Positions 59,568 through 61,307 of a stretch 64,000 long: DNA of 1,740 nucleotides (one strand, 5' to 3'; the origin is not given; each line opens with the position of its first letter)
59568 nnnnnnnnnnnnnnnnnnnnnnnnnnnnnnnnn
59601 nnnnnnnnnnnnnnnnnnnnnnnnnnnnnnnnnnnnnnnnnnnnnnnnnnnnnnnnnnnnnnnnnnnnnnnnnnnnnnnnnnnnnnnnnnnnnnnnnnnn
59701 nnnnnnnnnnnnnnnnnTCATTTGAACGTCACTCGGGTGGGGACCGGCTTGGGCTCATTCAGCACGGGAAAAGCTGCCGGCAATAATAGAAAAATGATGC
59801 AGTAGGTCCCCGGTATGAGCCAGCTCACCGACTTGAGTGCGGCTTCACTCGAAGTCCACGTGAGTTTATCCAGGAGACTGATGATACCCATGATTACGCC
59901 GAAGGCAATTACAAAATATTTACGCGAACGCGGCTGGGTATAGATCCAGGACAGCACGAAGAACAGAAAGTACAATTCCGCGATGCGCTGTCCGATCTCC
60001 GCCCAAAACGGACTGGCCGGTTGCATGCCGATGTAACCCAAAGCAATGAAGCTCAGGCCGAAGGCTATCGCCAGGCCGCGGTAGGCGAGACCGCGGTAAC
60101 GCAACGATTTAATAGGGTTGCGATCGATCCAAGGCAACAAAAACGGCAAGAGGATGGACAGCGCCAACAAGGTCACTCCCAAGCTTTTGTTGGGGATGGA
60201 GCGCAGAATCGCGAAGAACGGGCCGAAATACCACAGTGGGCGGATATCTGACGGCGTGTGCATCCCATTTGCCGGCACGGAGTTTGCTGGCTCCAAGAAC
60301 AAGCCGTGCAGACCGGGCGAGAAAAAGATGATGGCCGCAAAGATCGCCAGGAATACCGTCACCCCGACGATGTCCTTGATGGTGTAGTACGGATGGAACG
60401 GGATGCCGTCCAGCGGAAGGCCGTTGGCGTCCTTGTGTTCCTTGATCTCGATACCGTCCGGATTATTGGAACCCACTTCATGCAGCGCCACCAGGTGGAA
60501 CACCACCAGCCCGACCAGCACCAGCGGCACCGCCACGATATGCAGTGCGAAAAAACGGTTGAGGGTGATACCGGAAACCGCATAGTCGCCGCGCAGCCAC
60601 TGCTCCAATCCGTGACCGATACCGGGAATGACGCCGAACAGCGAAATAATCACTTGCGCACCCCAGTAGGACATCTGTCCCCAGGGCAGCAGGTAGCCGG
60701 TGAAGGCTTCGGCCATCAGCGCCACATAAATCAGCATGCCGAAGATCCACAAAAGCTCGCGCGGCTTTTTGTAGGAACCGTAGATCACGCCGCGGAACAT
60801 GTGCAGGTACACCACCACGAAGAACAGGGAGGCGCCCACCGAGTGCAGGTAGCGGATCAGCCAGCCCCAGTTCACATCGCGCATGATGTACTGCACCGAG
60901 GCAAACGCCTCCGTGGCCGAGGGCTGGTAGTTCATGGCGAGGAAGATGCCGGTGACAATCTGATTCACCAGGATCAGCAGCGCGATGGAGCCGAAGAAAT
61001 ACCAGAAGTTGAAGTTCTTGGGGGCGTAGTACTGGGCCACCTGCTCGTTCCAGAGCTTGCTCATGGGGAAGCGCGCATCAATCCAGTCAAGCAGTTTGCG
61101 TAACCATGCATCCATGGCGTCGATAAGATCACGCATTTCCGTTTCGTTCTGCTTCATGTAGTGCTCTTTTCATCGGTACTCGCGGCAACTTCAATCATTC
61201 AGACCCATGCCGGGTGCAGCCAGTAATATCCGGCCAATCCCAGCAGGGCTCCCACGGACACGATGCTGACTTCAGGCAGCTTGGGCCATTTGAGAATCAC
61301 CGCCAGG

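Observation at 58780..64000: Chromate-resistance genes joined to an orphan bc1-type cytochrome b, a beta-barrel and a cupredoxin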

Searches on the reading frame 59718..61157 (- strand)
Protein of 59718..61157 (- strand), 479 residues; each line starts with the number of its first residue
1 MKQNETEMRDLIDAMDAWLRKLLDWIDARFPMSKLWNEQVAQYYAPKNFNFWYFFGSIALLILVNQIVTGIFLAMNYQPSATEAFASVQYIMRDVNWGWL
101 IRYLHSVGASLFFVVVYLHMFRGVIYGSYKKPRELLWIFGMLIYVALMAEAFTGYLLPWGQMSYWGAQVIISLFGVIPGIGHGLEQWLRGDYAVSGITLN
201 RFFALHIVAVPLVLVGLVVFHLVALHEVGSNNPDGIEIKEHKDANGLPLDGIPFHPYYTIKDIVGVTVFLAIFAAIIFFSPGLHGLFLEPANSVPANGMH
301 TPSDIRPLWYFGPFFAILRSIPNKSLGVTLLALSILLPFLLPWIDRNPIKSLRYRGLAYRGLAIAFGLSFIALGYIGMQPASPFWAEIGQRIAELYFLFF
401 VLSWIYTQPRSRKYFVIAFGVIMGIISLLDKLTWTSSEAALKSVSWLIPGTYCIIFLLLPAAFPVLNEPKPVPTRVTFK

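Call 4: search_protein_families(library=pfam, proteins=[window:59718-61157:-], max_evalue=0.01)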
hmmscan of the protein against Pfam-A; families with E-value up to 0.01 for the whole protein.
window:59718-61157:- (479 aa): 3 families
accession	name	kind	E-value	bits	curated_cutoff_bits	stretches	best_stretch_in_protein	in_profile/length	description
PF00033.24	Cytochrome_B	-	3.3e-66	223.2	27.2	1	41-229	2-189/189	Cytochrome b/b6/petB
PF13631.11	Cytochrom_B_N_2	-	2.7e-41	141.8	27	1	111-282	2-164/169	Cytochrome b(N-terminal)/b6/petB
PF00032.22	Cytochrom_B_C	-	2.8e-31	108.2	20.7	1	295-397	1-102/102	Cytochrome b(C-terminal)/b6/petD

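Call 9: find_encoding_contigs(protein=window:59718-61157:-, flank=10000, max_places=8)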
Protein window:59718-61157:- (479 aa): no gene with exactly this product is on record in the collection.

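Call 10: find_homologous_proteins(query=window:59718-61157:-, max_evalue=1e-10)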
Query window:59718-61157:- (479 aa): 8000 proteins with E <= 1e-10 among 8000 candidates; the best 120 are listed.
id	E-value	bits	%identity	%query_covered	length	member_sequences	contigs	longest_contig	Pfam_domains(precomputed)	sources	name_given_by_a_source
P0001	0.0e+0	1087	100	100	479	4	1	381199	PF00033.25,PF00032.23,PF13631.12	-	-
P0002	1.1e-294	996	90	100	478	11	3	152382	PF00033.25,PF00032.23,PF13631.12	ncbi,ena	-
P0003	1.4e-289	979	90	99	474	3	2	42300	PF00033.25,PF00032.23,PF13631.12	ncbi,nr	ncbi:MAG: cytochrome b N-terminal domain-containing protein [Gammaproteobacteria bacterium]|nr:cytoc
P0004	1.2e-256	871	81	100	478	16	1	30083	PF00033.25,PF00032.23,PF13631.12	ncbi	-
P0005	9.5e-252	854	78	100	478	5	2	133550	PF00033.25,PF00032.23,PF13631.12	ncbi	ncbi:MAG: cytochrome b [Gammaproteobacteria bacterium]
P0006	2.1e-251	853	77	99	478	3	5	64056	PF00033.25,PF00032.23,PF13631.12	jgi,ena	-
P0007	5.1e-251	852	77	99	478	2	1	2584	PF00033.25,PF00032.23,PF13631.12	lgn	-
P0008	6.6e-251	852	77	100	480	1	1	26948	PF00033.25,PF00032.23,PF13631.12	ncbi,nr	ncbi:MAG TPA: cytochrome b N-terminal domain-containing protein [Gammaproteobacteria bacterium]|nr:c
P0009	1.9e-250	850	78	100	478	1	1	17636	PF00033.25,PF00032.23,PF13631.12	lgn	-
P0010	1.4e-248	844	77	99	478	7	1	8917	PF00033.25,PF00032.23,PF13631.12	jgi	jgi:ubiquinol-cytochrome c reductase cytochrome b subunit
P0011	7.2e-247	838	76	100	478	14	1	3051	PF00033.25,PF00032.23,PF13631.12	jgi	-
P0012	1.3e-246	838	76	100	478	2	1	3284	PF00033.25,PF00032.23,PF13631.12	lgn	-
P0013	4.6e-246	836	76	99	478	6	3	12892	PF00033.25,PF00032.23,PF13631.12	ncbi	ncbi:MAG: cytochrome b [Gammaproteobacteria bacterium]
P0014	6.2e-246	835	76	100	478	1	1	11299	PF00033.25,PF00032.23,PF13631.12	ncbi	-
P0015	1.5e-245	834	75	99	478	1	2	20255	PF00033.25,PF00032.23,PF13631.12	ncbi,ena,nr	ncbi:MAG: cytochrome b N-terminal domain-containing protein [Gammaproteobacteria bacterium]|nr:cytoc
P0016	1.6e-245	834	77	99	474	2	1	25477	PF00033.25,PF00032.23,PF13631.12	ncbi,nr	ncbi:MAG: cytochrome b N-terminal domain-containing protein [Gammaproteobacteria bacterium]|nr:cytoc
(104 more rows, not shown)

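Call 11: find_encoding_contigs(protein=P0001, flank=10000, max_places=4)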
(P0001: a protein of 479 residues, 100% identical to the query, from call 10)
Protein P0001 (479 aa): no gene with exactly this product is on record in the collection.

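Call 12: find_encoding_contigs(protein=P0002, flank=10000, max_places=4)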
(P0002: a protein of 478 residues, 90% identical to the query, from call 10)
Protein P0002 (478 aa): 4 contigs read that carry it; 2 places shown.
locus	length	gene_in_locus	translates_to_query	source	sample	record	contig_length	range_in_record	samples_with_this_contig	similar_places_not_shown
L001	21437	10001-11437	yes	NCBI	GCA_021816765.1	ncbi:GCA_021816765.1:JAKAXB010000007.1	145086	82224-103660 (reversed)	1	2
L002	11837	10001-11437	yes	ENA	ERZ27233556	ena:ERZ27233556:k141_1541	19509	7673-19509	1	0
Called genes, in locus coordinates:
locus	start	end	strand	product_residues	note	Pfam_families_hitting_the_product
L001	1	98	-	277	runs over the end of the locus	PF01925:TauE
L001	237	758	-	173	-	PF03352:Adenine_glyco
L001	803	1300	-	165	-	PF19480:DUF6016, PF07883:Cupin_2 (weak)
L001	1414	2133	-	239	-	PF11859:DUF3379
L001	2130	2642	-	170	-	PF04542:Sigma70_r2, PF22029:PhyR_sigma2 (weak), PF04545:Sigma70_r4 (weak), PF08281:Sigma70_r4_2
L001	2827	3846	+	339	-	PF00490:ALAD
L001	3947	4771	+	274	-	PF08501:Shikimate_dh_N, PF01488:Shikimate_DH, PF18317:SDH_C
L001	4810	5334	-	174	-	PF02777:Sod_Fe_C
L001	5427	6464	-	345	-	-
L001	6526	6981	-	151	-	PF09828:ChrB_C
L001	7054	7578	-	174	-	PF13473:Cupredoxin_1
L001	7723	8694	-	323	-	PF20229:ChrB_N, PF09828:ChrB_C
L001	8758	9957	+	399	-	PF02417:Chromate_transp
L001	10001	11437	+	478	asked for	PF00033:Cytochrome_B, PF13631:Cytochrom_B_N_2, PF00032:Cytochrom_B_C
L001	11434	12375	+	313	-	PF13557:Phenol_MetA_deg (weak)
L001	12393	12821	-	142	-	PF04828:GFA (weak)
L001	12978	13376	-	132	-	PF08570:DUF1761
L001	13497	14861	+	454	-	PF00324:AA_permease, PF13520:AA_permease_2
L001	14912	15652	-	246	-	PF12802:MarR_2 (faint), PF13412:HTH_24 (faint), PF08279:HTH_11 (faint), PF12840:HTH_20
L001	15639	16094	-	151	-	PF09990:DUF2231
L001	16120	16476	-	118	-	-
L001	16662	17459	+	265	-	PF00072:Response_reg, PF04397:LytTR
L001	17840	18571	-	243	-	PF04264:YceI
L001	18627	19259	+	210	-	PF01292:Ni_hydr_CYTB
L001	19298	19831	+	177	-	PF04264:YceI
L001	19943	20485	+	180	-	PF00578:AhpC-TSA, PF08534:Redoxin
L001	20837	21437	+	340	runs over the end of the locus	PF02368:Big_2 (weak), PF26918:Ig_Eae (weak)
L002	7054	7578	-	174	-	PF13473:Cupredoxin_1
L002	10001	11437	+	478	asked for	PF00033:Cytochrome_B, PF13631:Cytochrom_B_N_2, PF00032:Cytochrom_B_C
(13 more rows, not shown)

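Call 13: find_related_loci(query=window:59718-61157:-, collection=genome_contigs, flank=10000)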
Query window:59718-61157:- (479 aa) in genome_contigs; peptide patterns used: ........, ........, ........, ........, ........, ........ (x = any residue, [..] = any of these).
600 stretches matched a pattern (row limit reached: there are more); 598 encode a relative of the query (tblastn E <= 1e-3); the best 80 are kept; 80 distinct loci.
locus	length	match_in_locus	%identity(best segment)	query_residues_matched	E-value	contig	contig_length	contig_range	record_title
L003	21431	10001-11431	90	3-479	0e+0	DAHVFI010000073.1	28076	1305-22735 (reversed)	MAG TPA_asm: Gammaproteobacteria bacterium isolate clean1713 k141_6884, whole genome shotgun sequence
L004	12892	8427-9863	75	1-479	0e+0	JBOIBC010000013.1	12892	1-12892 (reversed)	MAG: Gammaproteobacteria bacterium isolate SE1508_metabat2.bin.7_sub NODE_1053_length_12892_cov_1.057344, whole genome s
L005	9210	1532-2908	62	22-479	0e+0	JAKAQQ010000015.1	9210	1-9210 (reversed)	MAG: Proteobacteria bacterium isolate YF2.bin84 NODE_8284_length_9210_cov_1.461632, whole genome shotgun sequence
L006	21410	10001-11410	57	14-477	2e-179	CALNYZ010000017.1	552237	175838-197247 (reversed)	MAG: uncultured Gammaproteobacteria bacterium isolate LOGT_bin.0082 genome assembly, contig: contig_36769, whole genome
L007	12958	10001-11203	67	13-413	4e-179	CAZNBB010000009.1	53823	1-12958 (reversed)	MAG TPA_asm: uncultured Gammaproteobacteria bacterium isolate binchicken_co129_755 genome assembly, contig: NODE_1395_le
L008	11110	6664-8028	60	22-477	0e+0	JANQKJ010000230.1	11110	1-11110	MAG: Gammaproteobacteria bacterium isolate PL25a_bin.154 k99_110912, whole genome shotgun sequence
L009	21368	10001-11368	58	22-477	9e-179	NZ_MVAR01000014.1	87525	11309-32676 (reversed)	Thioalkalivibrio versutus strain AL 2 Ga0073318_114, whole genome shotgun sequence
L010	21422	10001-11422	57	14-477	2e-176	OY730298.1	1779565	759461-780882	MAG: Gammaproteobacteria bacterium isolate 9046ec62-a693-4557-b78b-a5c5e54d733b genome assembly, chromosome: 1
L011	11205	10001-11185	64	19-413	2e-176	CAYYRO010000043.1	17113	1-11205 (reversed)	MAG TPA_asm: uncultured Methylophaga sp. isolate SRP304980_co1_193 genome assembly, contig: NODE_1691_length_17113_cov_7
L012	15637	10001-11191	64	21-413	8e-174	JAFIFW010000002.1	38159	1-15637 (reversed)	MAG: Methylophaga sp. isolate coassembly_bin.73 k141_78580, whole genome shotgun sequence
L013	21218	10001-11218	63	8-413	5e-174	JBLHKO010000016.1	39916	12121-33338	MAG: Gammaproteobacteria bacterium isolate 3300054698_163 Ga0535670_0001034, whole genome shotgun sequence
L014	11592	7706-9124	56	12-477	2e-173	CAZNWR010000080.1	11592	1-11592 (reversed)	MAG TPA_asm: uncultured Enterobacteriaceae bacterium isolate binchicken_co224_242 genome assembly, contig: NODE_5660_len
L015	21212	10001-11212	62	10-413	7e-173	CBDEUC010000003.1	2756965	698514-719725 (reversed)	MAG: Gammaproteobacteria bacterium isolate 8e3bc6ce-b841-443b-bc1b-2004cf7c1c0e genome assembly, contig: contig_3, whole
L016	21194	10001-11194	62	16-413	6e-173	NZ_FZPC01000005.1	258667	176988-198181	Pseudomonas delhiensis strain RLD-1, whole genome shotgun sequence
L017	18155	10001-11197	63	19-413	2e-172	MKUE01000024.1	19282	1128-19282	MAG: Thiobacillus sp. 65-1059 scnpilot_expt_750_p_scaffold_1534, whole genome shotgun sequence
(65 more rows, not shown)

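Call 16: find_encoding_contigs(protein=P0004, flank=6000, max_places=4)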
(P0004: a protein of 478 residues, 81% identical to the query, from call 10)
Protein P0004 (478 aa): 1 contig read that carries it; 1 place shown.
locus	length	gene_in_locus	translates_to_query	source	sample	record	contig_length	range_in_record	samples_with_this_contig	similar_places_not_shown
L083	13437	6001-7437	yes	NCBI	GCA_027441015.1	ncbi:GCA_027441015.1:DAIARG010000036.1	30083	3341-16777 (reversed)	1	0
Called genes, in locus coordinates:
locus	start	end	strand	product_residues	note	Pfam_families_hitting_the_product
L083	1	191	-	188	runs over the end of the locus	PF06835:LptC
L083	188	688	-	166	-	PF13419:HAD_2 (faint), PF00702:Hydrolase, PF08282:Hydrolase_3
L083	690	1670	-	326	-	PF01380:SIS, PF00571:CBS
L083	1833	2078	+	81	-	PF01722:BolA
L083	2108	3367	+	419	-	PF00275:EPSP_synthase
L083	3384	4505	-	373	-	PF00089:Trypsin, PF13365:Trypsin_2, PF00595:PDZ, PF13180:PDZ_2, PF17820:PDZ_6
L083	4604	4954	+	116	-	PF01385:OrfB_IS605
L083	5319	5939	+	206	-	PF10399:UCR_Fe-S_N, PF00355:Rieske (weak)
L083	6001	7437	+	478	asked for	PF00033:Cytochrome_B, PF13631:Cytochrom_B_N_2, PF00032:Cytochrom_B_C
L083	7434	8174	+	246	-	PF02167:Cytochrom_C1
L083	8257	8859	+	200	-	PF00462:Glutaredoxin, PF02798:GST_N, PF13417:GST_N_3, PF22441:CLIC-like_N (faint), PF13409:GST_N_2, PF13410:GST_C_2 (faint), PF00043:GST_C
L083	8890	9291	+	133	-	PF04386:SspB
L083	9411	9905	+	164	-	PF14539:DUF4442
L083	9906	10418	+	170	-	PF01661:Macro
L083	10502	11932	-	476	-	PF01565:FAD_binding_4, PF02913:FAD-oxidase_C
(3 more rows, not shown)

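Call 17: find_encoding_contigs(protein=P0005, flank=6000, max_places=4)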
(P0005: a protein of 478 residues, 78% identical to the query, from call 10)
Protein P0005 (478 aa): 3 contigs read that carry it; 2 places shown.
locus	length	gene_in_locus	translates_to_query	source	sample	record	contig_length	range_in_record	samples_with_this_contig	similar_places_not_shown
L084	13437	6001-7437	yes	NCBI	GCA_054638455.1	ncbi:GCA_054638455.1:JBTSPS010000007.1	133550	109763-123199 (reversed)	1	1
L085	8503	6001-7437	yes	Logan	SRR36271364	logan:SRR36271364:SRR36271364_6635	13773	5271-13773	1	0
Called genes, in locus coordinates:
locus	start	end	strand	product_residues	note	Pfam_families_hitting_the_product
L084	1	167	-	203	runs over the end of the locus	PF03968:LptD_N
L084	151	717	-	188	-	PF06835:LptC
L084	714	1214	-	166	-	PF00702:Hydrolase, PF13419:HAD_2 (weak), PF08282:Hydrolase_3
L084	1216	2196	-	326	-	PF01380:SIS, PF00571:CBS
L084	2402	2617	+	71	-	PF01722:BolA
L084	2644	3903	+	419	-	PF00275:EPSP_synthase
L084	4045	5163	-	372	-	PF00089:Trypsin, PF13365:Trypsin_2, PF00595:PDZ, PF13180:PDZ_2, PF17820:PDZ_6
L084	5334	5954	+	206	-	PF10399:UCR_Fe-S_N, PF00355:Rieske (weak)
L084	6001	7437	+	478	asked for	PF00033:Cytochrome_B, PF13631:Cytochrom_B_N_2, PF00032:Cytochrom_B_C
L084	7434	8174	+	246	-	PF02167:Cytochrom_C1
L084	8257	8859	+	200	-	PF00462:Glutaredoxin, PF02798:GST_N, PF13417:GST_N_3, PF13409:GST_N_2, PF13410:GST_C_2 (weak), PF00043:GST_C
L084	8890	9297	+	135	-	PF04386:SspB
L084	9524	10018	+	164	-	PF14539:DUF4442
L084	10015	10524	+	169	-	PF01661:Macro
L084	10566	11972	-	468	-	PF01565:FAD_binding_4, PF02913:FAD-oxidase_C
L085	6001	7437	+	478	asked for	PF00033:Cytochrome_B, PF13631:Cytochrom_B_N_2, PF00032:Cytochrom_B_C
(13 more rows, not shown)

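Call 18: list_cluster_members(proteins=[P0001, P0002, P0003, P0004, P0005, P0006, P0008, P0013, P0014, P0016])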
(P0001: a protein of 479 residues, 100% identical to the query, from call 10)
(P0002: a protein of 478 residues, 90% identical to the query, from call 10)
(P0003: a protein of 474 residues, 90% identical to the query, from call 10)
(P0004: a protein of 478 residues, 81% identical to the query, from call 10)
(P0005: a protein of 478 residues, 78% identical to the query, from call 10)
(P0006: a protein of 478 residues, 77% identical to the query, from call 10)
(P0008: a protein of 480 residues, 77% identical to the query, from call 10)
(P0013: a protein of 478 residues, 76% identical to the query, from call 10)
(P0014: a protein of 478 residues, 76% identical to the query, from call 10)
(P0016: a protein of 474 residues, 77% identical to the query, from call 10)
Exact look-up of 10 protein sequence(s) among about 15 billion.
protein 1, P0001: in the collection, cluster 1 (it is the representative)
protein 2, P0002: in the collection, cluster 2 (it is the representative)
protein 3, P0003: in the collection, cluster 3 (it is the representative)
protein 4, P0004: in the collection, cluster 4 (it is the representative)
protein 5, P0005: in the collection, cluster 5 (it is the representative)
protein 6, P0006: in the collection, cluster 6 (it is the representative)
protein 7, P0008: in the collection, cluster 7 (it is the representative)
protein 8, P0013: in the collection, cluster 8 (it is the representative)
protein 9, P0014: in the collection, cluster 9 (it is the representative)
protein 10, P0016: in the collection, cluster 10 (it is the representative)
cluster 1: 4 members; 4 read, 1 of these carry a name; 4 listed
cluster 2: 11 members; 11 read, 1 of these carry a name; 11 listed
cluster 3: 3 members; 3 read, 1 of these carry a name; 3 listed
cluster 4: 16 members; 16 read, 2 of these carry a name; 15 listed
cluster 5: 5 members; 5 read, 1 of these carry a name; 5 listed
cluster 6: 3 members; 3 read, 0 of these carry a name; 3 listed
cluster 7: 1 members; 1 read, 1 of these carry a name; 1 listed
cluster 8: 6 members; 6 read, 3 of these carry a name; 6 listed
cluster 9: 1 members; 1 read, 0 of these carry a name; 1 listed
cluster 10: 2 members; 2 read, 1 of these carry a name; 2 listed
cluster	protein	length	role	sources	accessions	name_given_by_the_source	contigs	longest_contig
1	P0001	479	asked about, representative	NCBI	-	-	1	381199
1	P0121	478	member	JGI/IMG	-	ubiquinol-cytochrome c reductase cytochrome b subunit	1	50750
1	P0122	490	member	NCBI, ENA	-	-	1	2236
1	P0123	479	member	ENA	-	-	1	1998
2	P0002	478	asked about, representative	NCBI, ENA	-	-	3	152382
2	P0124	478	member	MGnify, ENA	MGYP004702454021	CR=1 FL=1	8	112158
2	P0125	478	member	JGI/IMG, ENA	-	-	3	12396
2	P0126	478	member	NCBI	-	-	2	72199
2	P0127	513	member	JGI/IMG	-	-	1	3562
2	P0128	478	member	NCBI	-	-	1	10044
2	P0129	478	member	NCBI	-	-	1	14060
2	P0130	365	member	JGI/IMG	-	-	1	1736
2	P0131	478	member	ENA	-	-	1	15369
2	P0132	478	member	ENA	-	-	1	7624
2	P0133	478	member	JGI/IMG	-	-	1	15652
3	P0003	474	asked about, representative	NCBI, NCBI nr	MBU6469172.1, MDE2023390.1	MAG: cytochrome b N-terminal domain-containing protein [Gammaproteobacteria bacterium] | cytochrome b N-terminal domain-containing protein [Gammaproteobacteria bacterium]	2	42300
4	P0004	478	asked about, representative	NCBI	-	-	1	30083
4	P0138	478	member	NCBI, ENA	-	-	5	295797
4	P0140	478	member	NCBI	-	-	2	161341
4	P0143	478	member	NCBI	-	-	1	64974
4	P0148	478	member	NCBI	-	-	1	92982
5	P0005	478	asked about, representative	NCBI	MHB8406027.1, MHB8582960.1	MAG: cytochrome b [Gammaproteobacteria bacterium]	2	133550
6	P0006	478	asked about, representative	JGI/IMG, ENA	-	-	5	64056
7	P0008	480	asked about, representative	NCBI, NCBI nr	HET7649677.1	MAG TPA: cytochrome b N-terminal domain-containing protein [Gammaproteobacteria bacterium] | cytochrome b N-terminal domain-containing protein [Gammaproteobacteria bacterium]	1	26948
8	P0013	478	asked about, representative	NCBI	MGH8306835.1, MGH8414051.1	MAG: cytochrome b [Gammaproteobacteria bacterium]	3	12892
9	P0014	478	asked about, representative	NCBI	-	-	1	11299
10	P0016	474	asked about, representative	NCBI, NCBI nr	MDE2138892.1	MAG: cytochrome b N-terminal domain-containing protein [Gammaproteobacteria bacterium] | cytochrome b N-terminal domain-containing protein [Gammaproteobacteria bacterium]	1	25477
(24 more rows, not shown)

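Call 19: find_encoding_contigs(protein=P0138, flank=3000, max_places=10)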
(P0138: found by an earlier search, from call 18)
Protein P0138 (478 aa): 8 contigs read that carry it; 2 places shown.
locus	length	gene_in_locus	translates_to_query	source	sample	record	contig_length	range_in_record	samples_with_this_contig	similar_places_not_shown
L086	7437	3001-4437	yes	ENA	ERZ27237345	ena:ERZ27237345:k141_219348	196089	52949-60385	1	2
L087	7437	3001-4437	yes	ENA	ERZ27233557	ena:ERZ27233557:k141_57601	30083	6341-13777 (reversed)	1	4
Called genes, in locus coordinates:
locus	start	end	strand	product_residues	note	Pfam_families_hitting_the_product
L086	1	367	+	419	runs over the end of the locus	PF00275:EPSP_synthase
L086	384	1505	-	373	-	PF00089:Trypsin, PF13365:Trypsin_2, PF00595:PDZ, PF13180:PDZ_2, PF17820:PDZ_6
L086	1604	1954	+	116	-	PF01385:OrfB_IS605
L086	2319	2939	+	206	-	PF10399:UCR_Fe-S_N, PF00355:Rieske (weak)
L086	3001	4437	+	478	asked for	PF00033:Cytochrome_B, PF13631:Cytochrom_B_N_2, PF00032:Cytochrom_B_C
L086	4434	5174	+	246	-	PF02167:Cytochrom_C1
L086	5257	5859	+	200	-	PF00462:Glutaredoxin, PF02798:GST_N, PF13417:GST_N_3, PF22441:CLIC-like_N (faint), PF13409:GST_N_2, PF13410:GST_C_2 (faint), PF00043:GST_C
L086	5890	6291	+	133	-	PF04386:SspB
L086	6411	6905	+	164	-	PF14539:DUF4442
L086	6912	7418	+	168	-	PF01661:Macro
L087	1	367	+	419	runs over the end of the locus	PF00275:EPSP_synthase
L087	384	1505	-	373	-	PF00089:Trypsin, PF13365:Trypsin_2, PF00595:PDZ, PF13180:PDZ_2, PF17820:PDZ_6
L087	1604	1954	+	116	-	PF01385:OrfB_IS605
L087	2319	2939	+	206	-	PF10399:UCR_Fe-S_N, PF00355:Rieske (weak)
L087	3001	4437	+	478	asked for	PF00033:Cytochrome_B, PF13631:Cytochrom_B_N_2, PF00032:Cytochrom_B_C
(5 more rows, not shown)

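Call 21: find_encoding_contigs(protein=P0140, flank=1500, max_places=10)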
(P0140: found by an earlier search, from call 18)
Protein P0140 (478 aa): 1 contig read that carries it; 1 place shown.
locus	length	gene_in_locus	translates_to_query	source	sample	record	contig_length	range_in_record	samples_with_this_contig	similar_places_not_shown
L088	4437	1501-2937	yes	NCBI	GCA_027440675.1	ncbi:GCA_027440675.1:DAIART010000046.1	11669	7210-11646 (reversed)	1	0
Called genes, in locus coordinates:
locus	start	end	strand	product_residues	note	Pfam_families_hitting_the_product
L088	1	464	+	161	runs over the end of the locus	?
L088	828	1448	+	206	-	PF10399:UCR_Fe-S_N, PF00355:Rieske (weak)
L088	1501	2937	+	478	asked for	PF00033:Cytochrome_B, PF13631:Cytochrom_B_N_2, PF00032:Cytochrom_B_C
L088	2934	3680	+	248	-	PF02167:Cytochrom_C1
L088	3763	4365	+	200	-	PF00462:Glutaredoxin, PF02798:GST_N, PF13417:GST_N_3, PF22441:CLIC-like_N (weak), PF13409:GST_N_2, PF00043:GST_C, PF13410:GST_C_2 (weak)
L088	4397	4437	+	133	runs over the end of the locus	PF04386:SspB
